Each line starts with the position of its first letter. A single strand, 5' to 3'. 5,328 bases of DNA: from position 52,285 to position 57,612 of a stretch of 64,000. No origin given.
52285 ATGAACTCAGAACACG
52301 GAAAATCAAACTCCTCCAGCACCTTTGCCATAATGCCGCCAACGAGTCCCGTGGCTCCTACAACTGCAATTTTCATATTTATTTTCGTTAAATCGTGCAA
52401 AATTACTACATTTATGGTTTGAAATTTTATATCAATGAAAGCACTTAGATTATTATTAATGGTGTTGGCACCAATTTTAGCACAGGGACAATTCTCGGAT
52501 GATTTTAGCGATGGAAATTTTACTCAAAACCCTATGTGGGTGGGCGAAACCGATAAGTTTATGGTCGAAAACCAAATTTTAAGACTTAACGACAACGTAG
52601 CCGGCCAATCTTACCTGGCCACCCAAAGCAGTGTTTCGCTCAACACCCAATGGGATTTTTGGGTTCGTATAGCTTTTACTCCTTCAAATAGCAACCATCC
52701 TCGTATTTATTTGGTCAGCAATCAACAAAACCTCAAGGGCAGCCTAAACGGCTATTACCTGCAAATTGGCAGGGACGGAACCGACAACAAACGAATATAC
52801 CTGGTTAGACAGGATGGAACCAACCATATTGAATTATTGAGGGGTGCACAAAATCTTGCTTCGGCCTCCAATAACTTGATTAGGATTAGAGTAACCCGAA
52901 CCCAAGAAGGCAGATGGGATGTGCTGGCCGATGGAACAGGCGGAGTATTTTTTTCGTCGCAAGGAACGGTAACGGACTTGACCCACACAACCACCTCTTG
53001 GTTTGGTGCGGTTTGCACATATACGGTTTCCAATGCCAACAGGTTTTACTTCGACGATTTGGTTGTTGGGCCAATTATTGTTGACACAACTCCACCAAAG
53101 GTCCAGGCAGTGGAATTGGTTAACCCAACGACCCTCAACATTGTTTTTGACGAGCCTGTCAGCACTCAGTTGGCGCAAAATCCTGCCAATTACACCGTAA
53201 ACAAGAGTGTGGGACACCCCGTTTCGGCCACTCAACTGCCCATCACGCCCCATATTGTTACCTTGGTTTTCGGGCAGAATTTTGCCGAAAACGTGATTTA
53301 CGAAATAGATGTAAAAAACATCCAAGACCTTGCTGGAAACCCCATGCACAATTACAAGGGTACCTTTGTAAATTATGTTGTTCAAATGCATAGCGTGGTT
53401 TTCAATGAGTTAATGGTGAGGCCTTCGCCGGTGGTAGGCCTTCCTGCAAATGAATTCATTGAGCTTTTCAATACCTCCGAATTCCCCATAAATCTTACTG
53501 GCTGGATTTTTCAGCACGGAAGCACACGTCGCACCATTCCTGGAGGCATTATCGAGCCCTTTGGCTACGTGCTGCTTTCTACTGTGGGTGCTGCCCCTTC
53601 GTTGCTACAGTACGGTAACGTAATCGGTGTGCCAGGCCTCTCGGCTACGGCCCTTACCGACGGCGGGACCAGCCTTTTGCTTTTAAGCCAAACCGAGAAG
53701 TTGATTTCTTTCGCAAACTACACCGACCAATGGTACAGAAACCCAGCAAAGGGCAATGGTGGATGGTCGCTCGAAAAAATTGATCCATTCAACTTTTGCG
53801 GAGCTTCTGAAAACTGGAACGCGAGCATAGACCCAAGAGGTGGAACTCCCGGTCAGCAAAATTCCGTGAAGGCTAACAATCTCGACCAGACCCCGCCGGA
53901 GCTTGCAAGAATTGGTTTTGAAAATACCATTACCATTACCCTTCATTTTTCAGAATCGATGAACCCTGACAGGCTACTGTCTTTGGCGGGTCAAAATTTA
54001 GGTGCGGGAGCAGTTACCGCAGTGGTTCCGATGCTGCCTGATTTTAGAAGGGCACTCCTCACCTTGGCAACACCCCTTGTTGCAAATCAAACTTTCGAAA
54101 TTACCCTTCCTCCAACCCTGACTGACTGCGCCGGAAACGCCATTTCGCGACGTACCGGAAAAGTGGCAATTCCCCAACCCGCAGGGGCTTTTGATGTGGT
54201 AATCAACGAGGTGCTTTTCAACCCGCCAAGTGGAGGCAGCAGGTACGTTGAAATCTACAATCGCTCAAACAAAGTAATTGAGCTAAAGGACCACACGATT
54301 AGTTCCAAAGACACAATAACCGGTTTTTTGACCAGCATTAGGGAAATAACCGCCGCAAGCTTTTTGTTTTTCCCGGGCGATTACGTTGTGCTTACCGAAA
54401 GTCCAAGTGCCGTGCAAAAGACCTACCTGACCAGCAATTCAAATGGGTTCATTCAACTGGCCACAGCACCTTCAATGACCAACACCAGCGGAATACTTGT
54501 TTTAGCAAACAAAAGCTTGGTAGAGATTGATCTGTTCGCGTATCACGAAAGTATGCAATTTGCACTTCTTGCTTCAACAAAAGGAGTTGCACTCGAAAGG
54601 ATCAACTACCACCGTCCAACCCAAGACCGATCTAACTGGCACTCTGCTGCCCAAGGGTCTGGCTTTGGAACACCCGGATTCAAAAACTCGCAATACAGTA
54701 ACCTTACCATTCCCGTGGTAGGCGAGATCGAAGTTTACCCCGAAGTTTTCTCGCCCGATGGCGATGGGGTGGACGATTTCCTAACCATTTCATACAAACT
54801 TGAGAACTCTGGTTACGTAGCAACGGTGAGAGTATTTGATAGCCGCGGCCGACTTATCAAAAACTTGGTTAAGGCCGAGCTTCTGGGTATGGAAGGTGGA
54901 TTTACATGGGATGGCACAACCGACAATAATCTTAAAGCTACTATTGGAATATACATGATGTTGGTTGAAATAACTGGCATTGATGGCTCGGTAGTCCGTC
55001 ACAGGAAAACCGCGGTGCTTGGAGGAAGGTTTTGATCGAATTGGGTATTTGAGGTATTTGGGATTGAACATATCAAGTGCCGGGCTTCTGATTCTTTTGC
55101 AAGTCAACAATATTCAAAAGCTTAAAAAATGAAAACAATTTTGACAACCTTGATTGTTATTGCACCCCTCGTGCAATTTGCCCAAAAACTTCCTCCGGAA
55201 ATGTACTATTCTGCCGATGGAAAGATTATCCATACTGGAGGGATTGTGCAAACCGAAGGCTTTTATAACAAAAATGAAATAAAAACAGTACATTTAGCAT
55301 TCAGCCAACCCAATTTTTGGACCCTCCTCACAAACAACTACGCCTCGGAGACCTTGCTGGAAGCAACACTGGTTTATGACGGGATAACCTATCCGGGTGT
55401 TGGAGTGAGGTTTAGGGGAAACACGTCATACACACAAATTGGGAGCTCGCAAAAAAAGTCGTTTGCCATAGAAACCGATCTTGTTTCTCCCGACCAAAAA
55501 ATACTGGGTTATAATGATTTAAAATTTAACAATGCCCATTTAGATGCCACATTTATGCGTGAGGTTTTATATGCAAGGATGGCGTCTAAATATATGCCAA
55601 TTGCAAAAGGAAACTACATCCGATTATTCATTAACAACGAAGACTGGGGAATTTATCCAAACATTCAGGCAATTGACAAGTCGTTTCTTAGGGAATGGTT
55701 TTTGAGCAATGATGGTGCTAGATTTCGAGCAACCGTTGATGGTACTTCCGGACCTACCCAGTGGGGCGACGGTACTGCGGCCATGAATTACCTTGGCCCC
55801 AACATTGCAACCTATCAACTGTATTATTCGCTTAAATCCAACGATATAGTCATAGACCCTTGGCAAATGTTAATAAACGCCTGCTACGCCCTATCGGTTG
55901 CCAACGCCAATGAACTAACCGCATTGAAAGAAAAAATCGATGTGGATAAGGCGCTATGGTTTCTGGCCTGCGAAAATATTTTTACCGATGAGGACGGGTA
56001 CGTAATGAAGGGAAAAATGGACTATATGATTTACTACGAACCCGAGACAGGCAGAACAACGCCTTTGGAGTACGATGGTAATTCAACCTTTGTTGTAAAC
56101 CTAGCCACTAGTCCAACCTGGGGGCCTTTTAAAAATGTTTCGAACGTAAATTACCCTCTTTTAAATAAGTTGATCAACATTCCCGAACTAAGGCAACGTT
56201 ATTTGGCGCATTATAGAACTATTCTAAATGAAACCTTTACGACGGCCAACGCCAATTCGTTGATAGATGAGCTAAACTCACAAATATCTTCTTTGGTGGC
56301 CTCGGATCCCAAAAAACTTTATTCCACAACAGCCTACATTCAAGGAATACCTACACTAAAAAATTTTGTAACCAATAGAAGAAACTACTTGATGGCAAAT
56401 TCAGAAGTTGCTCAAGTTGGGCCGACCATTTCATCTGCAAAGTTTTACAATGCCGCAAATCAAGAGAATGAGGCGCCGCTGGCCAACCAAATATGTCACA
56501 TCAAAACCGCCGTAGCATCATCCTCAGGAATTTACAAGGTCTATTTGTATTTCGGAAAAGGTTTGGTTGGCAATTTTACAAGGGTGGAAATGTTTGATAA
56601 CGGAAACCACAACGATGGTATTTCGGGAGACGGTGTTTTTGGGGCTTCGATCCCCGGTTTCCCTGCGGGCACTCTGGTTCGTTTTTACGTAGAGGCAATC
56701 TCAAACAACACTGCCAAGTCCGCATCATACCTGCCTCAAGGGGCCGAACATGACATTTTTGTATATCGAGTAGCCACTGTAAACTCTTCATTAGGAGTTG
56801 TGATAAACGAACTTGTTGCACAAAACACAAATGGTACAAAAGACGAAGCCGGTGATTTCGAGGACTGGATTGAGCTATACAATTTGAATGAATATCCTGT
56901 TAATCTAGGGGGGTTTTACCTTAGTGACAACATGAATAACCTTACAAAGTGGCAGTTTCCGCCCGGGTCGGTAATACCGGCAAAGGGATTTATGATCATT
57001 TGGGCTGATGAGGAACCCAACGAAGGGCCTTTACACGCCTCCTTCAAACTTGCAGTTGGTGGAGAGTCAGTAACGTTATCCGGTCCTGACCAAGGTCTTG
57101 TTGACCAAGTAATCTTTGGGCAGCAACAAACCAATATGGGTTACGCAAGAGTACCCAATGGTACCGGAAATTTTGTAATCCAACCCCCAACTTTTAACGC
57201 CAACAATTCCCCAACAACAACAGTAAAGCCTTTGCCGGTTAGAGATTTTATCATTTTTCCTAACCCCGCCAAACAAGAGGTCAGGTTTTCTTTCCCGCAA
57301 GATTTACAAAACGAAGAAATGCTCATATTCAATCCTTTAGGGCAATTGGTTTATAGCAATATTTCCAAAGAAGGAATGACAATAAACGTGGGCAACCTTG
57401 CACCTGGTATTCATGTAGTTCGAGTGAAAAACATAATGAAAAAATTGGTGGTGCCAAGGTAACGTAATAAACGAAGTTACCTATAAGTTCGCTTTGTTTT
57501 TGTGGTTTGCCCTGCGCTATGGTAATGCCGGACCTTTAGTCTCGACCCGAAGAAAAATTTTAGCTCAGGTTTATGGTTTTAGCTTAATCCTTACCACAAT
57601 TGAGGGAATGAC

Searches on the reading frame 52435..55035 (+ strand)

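Call 46: search_protein_families(library=pfam, proteins=[window:52435-55035:+], max_evalue=0.000001)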
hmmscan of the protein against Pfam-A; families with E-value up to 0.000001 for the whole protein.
window:52435-55035:+ (866 aa): 3 families
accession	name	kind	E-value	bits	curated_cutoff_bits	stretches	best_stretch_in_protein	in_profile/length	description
PF00932.25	LTD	-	1.3e-22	80.6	34.3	2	585-703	5-107/109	Lamin Tail Domain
PF13205.12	Big_5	-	2.3e-16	60.8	23.6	1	214-308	5-100/105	Bacterial Ig-like domain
PF13585.12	CHU_C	-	7.1e-07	29.7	27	0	768-846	3-72/86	CHU_C Type IX secretion signal domain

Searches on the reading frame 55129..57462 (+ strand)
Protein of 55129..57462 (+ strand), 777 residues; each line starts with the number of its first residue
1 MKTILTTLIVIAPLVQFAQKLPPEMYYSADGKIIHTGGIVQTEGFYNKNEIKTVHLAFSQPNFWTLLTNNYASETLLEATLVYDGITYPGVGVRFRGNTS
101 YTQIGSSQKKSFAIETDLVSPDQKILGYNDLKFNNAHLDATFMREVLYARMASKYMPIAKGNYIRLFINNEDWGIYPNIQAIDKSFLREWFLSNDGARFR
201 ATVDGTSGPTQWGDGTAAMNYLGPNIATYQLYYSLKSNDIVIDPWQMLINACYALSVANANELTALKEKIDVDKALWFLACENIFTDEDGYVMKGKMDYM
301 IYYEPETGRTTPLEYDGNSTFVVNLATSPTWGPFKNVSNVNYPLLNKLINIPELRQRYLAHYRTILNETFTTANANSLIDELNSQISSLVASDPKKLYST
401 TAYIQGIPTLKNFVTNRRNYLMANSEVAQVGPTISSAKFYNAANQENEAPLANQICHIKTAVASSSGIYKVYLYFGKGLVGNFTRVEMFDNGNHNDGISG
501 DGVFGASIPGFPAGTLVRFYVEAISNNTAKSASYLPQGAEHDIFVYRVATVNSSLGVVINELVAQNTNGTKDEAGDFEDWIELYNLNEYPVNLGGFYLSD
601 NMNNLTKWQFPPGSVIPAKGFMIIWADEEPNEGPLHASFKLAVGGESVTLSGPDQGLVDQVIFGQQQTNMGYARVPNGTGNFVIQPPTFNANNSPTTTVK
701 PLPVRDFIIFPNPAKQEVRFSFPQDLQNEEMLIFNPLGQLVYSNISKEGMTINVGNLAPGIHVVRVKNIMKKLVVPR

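Call 46: search_protein_families(library=pfam, proteins=[window:55129-57462:+], max_evalue=0.000001)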
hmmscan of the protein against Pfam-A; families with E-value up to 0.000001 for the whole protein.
window:55129-57462:+ (777 aa): 3 families
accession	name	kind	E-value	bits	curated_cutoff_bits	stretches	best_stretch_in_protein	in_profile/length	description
PF08757.17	CotH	-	5.1e-42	145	23.8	1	93-421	1-322/322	CotH kinase protein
PF00932.25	LTD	-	1.4e-15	58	34.3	1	554-661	5-105/109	Lamin Tail Domain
PF18962.6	Por_Secre_tail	-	2.1e-08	34.8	27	1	709-774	1-74/75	Secretion system C-terminal sorting domain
